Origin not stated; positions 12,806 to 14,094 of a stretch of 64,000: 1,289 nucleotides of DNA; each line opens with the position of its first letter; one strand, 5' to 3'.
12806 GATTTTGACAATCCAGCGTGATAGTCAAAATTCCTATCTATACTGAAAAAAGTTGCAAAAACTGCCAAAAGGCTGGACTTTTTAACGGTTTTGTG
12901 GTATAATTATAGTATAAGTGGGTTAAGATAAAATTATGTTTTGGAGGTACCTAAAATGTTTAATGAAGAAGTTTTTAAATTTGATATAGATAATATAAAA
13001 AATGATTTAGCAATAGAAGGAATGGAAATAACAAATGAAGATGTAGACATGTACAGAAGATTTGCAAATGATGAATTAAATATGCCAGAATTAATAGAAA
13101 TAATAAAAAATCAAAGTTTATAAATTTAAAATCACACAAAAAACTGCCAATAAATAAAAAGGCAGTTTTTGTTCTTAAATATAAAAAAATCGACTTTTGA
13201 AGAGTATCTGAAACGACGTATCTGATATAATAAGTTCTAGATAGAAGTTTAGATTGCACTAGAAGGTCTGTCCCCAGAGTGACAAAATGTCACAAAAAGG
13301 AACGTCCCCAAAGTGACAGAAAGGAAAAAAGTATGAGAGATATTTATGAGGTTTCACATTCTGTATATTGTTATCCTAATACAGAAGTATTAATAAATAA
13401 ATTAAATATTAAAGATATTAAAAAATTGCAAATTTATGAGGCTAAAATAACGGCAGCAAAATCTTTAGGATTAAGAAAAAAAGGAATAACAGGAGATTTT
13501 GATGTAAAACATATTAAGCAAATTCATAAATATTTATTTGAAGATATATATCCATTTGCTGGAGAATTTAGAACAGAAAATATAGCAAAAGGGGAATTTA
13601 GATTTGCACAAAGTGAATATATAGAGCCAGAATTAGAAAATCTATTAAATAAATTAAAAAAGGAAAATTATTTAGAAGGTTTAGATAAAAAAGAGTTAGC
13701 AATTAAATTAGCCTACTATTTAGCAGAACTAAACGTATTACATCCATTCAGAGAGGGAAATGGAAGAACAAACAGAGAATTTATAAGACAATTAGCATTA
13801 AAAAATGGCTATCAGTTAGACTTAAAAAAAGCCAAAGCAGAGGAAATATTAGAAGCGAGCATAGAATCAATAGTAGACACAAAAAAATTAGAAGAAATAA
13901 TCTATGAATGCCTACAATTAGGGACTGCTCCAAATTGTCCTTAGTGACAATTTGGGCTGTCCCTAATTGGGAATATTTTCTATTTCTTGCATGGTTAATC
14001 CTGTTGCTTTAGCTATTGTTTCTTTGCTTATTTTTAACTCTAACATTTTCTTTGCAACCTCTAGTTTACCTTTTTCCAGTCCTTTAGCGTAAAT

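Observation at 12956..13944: VbhA/VbhT-like Fic toxin-antitoxin pair, split by a terminator and fronted by a 15-bp palindrome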

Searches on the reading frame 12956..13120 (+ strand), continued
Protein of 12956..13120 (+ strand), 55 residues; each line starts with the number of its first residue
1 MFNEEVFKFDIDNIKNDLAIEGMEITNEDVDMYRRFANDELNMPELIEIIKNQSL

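Call 94: search_protein_families(library=pfam, alignment_id=A4, max_evalue=0.01)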
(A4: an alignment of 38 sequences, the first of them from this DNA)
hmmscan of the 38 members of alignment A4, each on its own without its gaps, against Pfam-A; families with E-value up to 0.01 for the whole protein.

A. member 1, seq(55 aa): 0 families

B. families by the number of members that match (of 38 scanned): 4 families
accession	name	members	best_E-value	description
PF18495.6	VbhA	4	1.1e-05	Antitoxin VbhA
PF22326.1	MMS21_N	2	0.0041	E3 SUMO-protein ligase MMS21, N-terminal domain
PF18688.6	DUF5638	1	0.0039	Family of unknown function (DUF5638)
PF03314.20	DUF273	1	0.0048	Protein of unknown function, DUF273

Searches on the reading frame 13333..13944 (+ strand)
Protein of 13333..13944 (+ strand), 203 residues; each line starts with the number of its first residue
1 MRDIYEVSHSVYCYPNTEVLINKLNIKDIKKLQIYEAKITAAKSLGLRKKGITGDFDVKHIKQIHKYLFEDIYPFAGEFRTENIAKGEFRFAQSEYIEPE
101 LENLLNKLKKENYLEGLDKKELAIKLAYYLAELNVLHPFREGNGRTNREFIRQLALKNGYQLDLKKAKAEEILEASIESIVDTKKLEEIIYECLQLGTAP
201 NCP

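Call 3: search_protein_families(library=pfam, proteins=[window:13333-13941:+], max_evalue=1)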
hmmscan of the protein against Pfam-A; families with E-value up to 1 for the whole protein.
seq(203 aa): 1 family
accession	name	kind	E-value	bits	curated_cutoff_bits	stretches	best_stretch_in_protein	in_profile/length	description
PF02661.23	Fic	-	3.8e-21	76.2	24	1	56-153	2-91/93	Fic/DOC family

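Call 4: search_protein_families(library=ncbifam, proteins=[window:13333-13941:+], max_evalue=1)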
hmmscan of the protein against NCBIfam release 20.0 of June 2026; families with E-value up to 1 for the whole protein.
seq(203 aa): 7 families
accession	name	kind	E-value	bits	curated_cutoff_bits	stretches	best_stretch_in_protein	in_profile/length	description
NF045983.1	ProtAdnltaseVbhT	equivalog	8.8e-53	179.9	800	1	5-194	3-193/419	type II toxin-antitoxin system protein adenylyltransferase VbhT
NF007672.0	PRK10347.1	equivalog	8.3e-41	139.9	181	1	3-189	3-188/200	putative adenosine monophosphate-protein transferase Fic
NF046029.1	ProtAdlyltaseNmFic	equivalog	1.4e-24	86.8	230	1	58-193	29-154/177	protein adenylyltransferase Fic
TIGR02613.1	mob_myst_B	hypoth_equivalog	6e-10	39.3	124.4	1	33-155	30-141/186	mobile mystery protein B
NF046030.1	ProtAdlyltaseSoFic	equivalog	0.00043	19.3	550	1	102-148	156-204/361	protein adenylyltransferase Fic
TIGR01550.1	DOC_P1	subfamily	0.00071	19.7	38.65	1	120-178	49-104/122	type II toxin-antitoxin system death-on-curing family toxin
NF041381.1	XopAC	subfamily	0.0028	16.4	450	1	57-148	305-404/451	XopAC/AvrAC family type III secretion system effector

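Call 13: search_solved_structures(query=window:13333-13941:+, max_evalue=0.001, show_alignments=2)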
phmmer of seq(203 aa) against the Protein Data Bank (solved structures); distinct sequences matched with E-value up to 0.001: 40.
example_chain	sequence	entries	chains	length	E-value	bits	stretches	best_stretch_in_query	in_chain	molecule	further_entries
3zcb_A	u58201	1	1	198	5.3e-41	144.1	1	5-184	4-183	ADENOSINE MONOPHOSPHATE-PROTEIN TRANSFERASE VBHT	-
3shg_A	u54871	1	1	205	5.9e-41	143.9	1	5-184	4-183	VbhT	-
3zc7_A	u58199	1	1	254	1.2e-40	142.9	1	5-184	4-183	ADENOSINE MONOPHOSPHATE-PROTEIN TRANSFERASE VBHT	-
8wt0_A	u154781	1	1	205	5.8e-30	108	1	1-194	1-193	Cell filamentation protein Fic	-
5jfz_A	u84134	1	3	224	5.4e-29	104.9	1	7-170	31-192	Probable adenosine monophosphate-protein transferase fic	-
5jff_A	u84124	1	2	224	8.5e-29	104.2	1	7-170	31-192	Probable adenosine monophosphate-protein transferase fic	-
4lu4_A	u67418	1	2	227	1.2e-20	77.6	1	8-181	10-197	Putative cell filamentation protein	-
4n67_A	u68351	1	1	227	2.4e-20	76.7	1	8-181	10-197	Putative cell filamentation protein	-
4nps_A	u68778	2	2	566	9.2e-20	74.8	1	89-183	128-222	Bartonella effector protein (Bep) substrate of VirB T4SS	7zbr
5eu0_A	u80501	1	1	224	1.6e-19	74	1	11-182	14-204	Bartonella effector protein (Bep) substrate of VirB T4SS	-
2jk8_A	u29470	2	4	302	1.6e-19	74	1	8-183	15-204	PUTATIVE CELL FILAMENTATION PROTEIN (BEPA PROTEIN) | CELL FILAMENTATION PROTEIN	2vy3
2vza_A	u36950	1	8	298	1.7e-19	73.9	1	8-183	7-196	CELL FILAMENTATION PROTEIN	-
5nh2_A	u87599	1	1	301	1.7e-19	73.9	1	8-183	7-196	Adenosine monophosphate-protein transferase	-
5nv5_A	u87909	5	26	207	6.9e-19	71.9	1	19-181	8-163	Fic family protein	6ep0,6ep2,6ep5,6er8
5nwf_A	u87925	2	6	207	1.6e-17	67.4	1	19-181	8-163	Fic family protein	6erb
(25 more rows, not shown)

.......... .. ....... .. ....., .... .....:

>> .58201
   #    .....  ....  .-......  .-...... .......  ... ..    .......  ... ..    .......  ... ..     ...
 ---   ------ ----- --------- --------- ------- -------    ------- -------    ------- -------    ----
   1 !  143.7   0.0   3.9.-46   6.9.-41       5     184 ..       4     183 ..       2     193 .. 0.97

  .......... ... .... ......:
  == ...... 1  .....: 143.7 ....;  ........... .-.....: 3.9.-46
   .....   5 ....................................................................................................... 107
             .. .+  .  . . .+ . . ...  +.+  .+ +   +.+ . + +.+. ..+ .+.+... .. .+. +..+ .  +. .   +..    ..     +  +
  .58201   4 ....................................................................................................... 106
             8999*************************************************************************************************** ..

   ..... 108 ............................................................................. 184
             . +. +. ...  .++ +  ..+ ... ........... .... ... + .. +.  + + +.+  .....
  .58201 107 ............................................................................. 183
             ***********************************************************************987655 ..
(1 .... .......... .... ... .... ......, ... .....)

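Call 22: find_encoding_contigs(protein=window:13333-13944:+, flank=3000, max_places=8)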
Protein window:13333-13944:+ (203 aa): 24 contigs read that carry it; 8 places shown.
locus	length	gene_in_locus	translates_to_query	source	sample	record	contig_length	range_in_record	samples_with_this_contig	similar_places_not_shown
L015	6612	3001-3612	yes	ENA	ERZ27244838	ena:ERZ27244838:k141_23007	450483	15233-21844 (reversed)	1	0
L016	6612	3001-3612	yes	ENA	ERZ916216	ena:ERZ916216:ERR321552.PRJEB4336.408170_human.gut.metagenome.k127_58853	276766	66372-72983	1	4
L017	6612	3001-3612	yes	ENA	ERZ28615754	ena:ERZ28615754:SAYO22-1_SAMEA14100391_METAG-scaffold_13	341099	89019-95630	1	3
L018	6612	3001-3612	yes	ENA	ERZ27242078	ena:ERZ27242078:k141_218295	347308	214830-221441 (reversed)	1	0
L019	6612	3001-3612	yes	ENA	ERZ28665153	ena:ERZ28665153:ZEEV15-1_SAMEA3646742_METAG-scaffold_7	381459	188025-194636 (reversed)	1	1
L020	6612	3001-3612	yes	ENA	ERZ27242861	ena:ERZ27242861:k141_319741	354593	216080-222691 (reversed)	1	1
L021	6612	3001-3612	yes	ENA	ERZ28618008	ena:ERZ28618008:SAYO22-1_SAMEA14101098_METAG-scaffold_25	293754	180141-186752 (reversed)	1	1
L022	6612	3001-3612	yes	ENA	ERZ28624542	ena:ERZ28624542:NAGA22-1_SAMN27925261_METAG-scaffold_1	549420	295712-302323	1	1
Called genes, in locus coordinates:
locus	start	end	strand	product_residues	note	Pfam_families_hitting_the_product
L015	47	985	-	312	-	PF13487:HD_5, PF01966:HD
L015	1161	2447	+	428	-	PF01979:Amidohydro_1, PF07969:Amidohydro_3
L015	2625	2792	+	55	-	-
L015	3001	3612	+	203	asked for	PF02661:Fic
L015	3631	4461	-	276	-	PF12784:PDDEXK_2, PF27070:HTH_Rpn_C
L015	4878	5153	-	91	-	-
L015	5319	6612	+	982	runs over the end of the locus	PF08455:SNF2_assoc, PF00176:SNF2-rel_dom, PF04851:ResIII, PF00270:DEAD, PF00271:Helicase_C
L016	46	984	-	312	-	PF13487:HD_5, PF01966:HD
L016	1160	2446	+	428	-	PF01979:Amidohydro_1, PF07969:Amidohydro_3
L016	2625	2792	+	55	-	-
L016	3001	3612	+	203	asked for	PF02661:Fic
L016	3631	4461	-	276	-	PF12784:PDDEXK_2, PF27070:HTH_Rpn_C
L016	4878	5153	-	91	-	-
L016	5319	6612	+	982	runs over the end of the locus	PF08455:SNF2_assoc, PF00176:SNF2-rel_dom, PF04851:ResIII, PF00270:DEAD, PF00271:Helicase_C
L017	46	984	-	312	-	PF13487:HD_5, PF01966:HD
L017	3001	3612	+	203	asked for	PF02661:Fic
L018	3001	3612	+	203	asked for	PF02661:Fic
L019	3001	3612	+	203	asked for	PF02661:Fic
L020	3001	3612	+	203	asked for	PF02661:Fic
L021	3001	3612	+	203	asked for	PF02661:Fic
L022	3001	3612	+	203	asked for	PF02661:Fic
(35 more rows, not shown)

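Call 55: search_protein_families(library=padloc, proteins=[window:13333-13941:+], max_evalue=0.01)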
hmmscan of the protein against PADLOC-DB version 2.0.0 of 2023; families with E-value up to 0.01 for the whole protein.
window:13333-13941:+ (203 aa): 9 families
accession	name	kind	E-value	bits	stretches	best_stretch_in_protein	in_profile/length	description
PDLC04838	PDC-S04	-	3.1e-74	247.3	1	1-195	9-203/209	-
PDLC04839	PDC-S04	-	2.2e-39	133.2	1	5-193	4-201/205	-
PDLC04842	PDC-S04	-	3.7e-27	93.4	1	21-194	4-170/202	-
PDLC04841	PDC-S04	-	2.3e-24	84.6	1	57-194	141-268/292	-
PDLC03963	SoFic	-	4.3e-12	44.1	1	41-157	104-214/361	-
PDLC05078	PDC-S72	-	1.5e-10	38.7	1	56-154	100-204/377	-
PDLC04840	PDC-S04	-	4.4e-08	31.1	1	55-159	73-178/227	-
PDLC04837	PDC-S04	-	6.7e-08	30.1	1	56-175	85-203/234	-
PDLC04836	PDC-S04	-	5.6e-07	27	1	57-159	90-191/244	-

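Call 74: search_dna_similar(query=window:13333-13941:+, collection=plasmids, mode=protein, max_evalue=1e-10, max_rows=12)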
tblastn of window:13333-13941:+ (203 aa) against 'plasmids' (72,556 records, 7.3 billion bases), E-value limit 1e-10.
Records with a match: 1019; places in all: 1050; records where one place covers at least 80% of the query: 61.
Best place of each record, by identity: <60% 1019.
By first word of the organism name: Enterococcus 250; Acinetobacter 245; Campylobacter 73; Bacillus 50; Xanthomonas 49; Rhodococcus 28; Sinorhizobium 22; Sphingobium 22; Rhizobium 20; Klebsiella 14; and 102 more.
By predicted mobility (MOB-suite, as given by PLSDB): mobilizable 427; conjugative 346; non-mobilizable 246.
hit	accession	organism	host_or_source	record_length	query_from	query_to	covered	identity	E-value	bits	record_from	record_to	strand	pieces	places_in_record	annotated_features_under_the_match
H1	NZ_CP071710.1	Cytobacillus gottheilii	barial marine waters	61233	9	201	95%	51.3%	8e-40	151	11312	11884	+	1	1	Fic family protein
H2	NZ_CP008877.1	Terribacillus goriensis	Cryptomeria japonica var. sinensis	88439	5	195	94%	49.0%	1e-33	133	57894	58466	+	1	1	Fic family protein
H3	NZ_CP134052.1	Brevibacillus brevis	cell culture,cell culture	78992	4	201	98%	46.5%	9e-37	142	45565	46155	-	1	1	Fic family protein | antitoxin VbhA family protein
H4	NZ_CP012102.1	Bacillus thuringiensis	whole organism,soil sample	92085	9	190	90%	50.0%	5e-39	149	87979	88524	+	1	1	Fic family protein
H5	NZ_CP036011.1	Bacillus mycoides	cell culture,soil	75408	9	194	92%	48.4%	3e-37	143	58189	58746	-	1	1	Fic family protein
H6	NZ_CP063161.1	Bacillus cereus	-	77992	9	190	90%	48.9%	4e-39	149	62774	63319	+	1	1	Fic family protein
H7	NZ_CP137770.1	Bacillus cereus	Passiflora edulis Sims,Pure ...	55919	9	190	90%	48.9%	1e-38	147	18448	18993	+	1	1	Fic family protein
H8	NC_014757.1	Bacillus cereus VPC1401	dried mushroom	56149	9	190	90%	48.9%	1e-38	147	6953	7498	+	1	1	Fic family protein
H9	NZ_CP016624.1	Parageobacillus thermoglucosidasius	generic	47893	2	163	80%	54.9%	1e-36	142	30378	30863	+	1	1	Fic family protein | hypothetical protein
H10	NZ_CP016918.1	Parageobacillus thermoglucosidasius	generic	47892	2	163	80%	54.9%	1e-36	142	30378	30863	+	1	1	Fic family protein | hypothetical protein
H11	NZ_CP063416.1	Parageobacillus thermoglucosidasius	soil,soil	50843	9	163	76%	57.4%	3e-36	140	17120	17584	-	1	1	Fic family protein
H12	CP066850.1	Bacillus mycoides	single cell,soil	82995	9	194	92%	47.8%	5e-38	145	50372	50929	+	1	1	Fic family protein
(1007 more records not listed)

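Call 76: get_annotated_region(hit=H3, flank=1500)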
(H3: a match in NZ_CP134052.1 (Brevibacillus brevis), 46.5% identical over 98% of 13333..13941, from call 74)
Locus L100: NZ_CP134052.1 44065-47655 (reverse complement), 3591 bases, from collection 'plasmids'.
description: Brevibacillus brevis strain NEB573 plasmid pBbsI, complete sequence
organism: Brevibacillus brevis (NCBI taxid 1393)
taxonomy: Bacteria; Bacillota; Bacilli; Bacillales; Paenibacillaceae; Brevibacillus; Brevibacillus brevis
host: -; source: cell culture,cell culture; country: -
typing (MOB-suite, as given by PLSDB): non-mobilizable
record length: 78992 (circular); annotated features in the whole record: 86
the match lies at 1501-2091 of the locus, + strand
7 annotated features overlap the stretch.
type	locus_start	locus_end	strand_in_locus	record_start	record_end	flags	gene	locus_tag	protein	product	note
CDS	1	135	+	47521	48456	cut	-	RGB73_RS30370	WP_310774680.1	tyrosine-type recombinase/integrase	GO:0015074 - DNA integration [Evidence IEA]; GO:0006310 - DNA recombination [Evidence IEA]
CDS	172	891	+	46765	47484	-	-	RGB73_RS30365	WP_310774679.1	restriction endonuclease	GO:0009307 - DNA restriction-modification system [Evidence IEA]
CDS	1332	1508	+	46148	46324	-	-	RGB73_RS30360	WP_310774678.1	antitoxin VbhA family protein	-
CDS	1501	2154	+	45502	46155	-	-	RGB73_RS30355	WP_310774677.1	Fic family protein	-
CDS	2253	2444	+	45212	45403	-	-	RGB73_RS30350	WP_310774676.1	hypothetical protein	-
CDS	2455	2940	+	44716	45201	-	-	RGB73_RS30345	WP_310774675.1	A24 family peptidase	-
CDS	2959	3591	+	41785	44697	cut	-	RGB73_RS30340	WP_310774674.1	DNA topoisomerase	GO:0006265 - DNA topological change [Evidence IEA]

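Call 77: get_annotated_region(hit=H1, flank=1500)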
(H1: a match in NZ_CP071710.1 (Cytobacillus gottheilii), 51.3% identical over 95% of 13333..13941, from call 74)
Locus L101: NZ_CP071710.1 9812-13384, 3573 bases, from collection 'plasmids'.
description: Cytobacillus gottheilii strain 1839 plasmid p_unnamed, complete sequence
organism: Cytobacillus gottheilii (NCBI taxid 859144)
taxonomy: Bacteria; Bacillota; Bacilli; Bacillales; Bacillaceae; Cytobacillus; Cytobacillus gottheilii
host: -; source: barial marine waters; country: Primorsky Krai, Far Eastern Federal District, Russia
typing (MOB-suite, as given by PLSDB): non-mobilizable
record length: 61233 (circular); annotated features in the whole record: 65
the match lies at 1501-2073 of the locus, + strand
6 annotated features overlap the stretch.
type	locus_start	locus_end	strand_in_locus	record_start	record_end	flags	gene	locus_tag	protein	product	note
CDS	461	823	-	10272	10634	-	-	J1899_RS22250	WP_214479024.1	hypothetical protein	-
CDS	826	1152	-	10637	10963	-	-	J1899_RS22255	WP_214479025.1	YolD-like family protein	-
CDS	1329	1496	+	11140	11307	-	-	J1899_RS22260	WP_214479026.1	antitoxin VbhA family protein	-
CDS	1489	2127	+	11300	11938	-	-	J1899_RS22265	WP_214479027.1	Fic family protein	-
CDS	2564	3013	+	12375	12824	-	-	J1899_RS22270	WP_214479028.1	hypothetical protein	-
CDS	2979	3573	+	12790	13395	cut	-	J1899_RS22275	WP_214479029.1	hypothetical protein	-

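Call 83: get_annotated_region(hit=H2, flank=800)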
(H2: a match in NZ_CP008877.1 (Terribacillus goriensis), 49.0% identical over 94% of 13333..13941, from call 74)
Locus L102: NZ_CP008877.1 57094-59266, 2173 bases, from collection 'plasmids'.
description: Terribacillus goriensis strain MP602 plasmid pT1, complete sequence
organism: Terribacillus goriensis (NCBI taxid 386490)
taxonomy: Bacteria; Bacillota; Bacilli; Bacillales; Bacillaceae; Terribacillus; Terribacillus goriensis
host: -; source: Cryptomeria japonica var. sinensis; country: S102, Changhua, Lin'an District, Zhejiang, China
typing (MOB-suite, as given by PLSDB): mobilizable; relaxase MOBQ
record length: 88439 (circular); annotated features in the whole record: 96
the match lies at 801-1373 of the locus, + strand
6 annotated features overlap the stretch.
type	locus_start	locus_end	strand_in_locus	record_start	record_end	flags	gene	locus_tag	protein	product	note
CDS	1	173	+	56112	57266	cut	-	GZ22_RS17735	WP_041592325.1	ParM/StbA family protein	GO:0030541 - plasmid partitioning [Evidence IEA]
CDS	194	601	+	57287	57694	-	-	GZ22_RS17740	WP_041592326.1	hypothetical protein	-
CDS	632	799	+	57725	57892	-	-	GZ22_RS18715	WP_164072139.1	antitoxin VbhA family protein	-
CDS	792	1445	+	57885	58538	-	-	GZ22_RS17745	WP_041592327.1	Fic family protein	-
CDS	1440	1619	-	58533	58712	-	-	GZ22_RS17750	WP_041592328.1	hypothetical protein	-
CDS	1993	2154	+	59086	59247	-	-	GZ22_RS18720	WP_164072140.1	hypothetical protein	-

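Call 84: get_annotated_region(hit=H4, flank=800)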
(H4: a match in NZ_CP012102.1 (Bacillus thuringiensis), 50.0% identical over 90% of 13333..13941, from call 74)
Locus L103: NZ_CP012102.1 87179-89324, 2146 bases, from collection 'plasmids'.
description: Bacillus thuringiensis strain HS18-1 plasmid pHS18-3, complete sequence
organism: Bacillus thuringiensis (NCBI taxid 1428)
taxonomy: Bacteria; Bacillota; Bacilli; Bacillales; Bacillaceae; Bacillus; Bacillus thuringiensis
host: -; source: whole organism,soil sample; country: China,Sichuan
typing (MOB-suite, as given by PLSDB): conjugative; replicon rep_cluster_1912; relaxase MOBP; mating-pair formation MPF_T
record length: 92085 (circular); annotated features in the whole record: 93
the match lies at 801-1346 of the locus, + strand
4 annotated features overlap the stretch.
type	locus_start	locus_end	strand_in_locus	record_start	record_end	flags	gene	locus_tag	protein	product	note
CDS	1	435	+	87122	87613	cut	-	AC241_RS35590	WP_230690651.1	hypothetical protein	-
CDS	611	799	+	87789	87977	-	-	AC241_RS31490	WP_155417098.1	hypothetical protein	-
CDS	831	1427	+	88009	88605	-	-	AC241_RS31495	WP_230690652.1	Fic family protein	-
CDS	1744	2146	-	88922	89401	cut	-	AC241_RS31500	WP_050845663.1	DUF2691 family protein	-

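Call 85: get_annotated_region(hit=H9, flank=800)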
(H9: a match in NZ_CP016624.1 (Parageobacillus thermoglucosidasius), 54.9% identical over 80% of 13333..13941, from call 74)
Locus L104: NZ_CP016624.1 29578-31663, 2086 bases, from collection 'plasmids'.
description: Parageobacillus thermoglucosidasius strain Wild Type plasmid pNCI002, complete sequence
organism: Parageobacillus thermoglucosidasius (NCBI taxid 1426)
taxonomy: Bacteria; Bacillota; Bacilli; Bacillales; Bacillaceae; Parageobacillus; Parageobacillus thermoglucosidasius
host: -; source: generic; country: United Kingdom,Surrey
typing (MOB-suite, as given by PLSDB): conjugative; relaxase MOBQ; mating-pair formation MPF_T
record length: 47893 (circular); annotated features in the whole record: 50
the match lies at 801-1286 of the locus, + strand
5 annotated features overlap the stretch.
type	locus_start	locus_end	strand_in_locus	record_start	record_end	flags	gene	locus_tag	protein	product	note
CDS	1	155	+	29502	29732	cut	-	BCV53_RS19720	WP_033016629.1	hypothetical protein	-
CDS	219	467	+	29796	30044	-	-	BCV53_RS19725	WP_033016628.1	hypothetical protein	-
CDS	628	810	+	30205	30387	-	-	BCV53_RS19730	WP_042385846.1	hypothetical protein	-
CDS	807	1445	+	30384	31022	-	-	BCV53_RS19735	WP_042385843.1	Fic family protein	-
CDS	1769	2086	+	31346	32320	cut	-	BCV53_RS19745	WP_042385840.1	tyrosine-type recombinase/integrase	GO:0015074 - DNA integration [Evidence IEA]; GO:0006310 - DNA recombination [Evidence IEA]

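Call 86: get_annotated_region(hit=H5, flank=800)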
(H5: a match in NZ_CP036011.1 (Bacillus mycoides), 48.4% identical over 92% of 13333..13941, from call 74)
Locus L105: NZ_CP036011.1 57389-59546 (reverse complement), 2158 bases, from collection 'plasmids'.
description: Bacillus mycoides strain BPN43/2 plasmid p75
organism: Bacillus mycoides (NCBI taxid 1405)
taxonomy: Bacteria; Bacillota; Bacilli; Bacillales; Bacillaceae; Bacillus; Bacillus mycoides
host: -; source: cell culture,soil; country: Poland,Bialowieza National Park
typing (MOB-suite, as given by PLSDB): conjugative; relaxase MOBP; mating-pair formation MPF_T
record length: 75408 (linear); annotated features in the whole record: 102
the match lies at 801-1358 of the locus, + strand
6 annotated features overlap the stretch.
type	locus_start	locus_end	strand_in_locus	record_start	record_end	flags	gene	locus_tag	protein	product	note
CDS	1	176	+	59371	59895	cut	-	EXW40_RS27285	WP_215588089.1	hypothetical protein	-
CDS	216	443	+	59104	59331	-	-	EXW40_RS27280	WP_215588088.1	hypothetical protein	-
CDS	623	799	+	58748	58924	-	-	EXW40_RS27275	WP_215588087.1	hypothetical protein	-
CDS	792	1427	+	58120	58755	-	-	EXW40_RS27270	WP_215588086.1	Fic family protein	-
CDS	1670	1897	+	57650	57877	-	-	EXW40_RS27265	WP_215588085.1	hypothetical protein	-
CDS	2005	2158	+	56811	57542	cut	-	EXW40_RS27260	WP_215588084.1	hypothetical protein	-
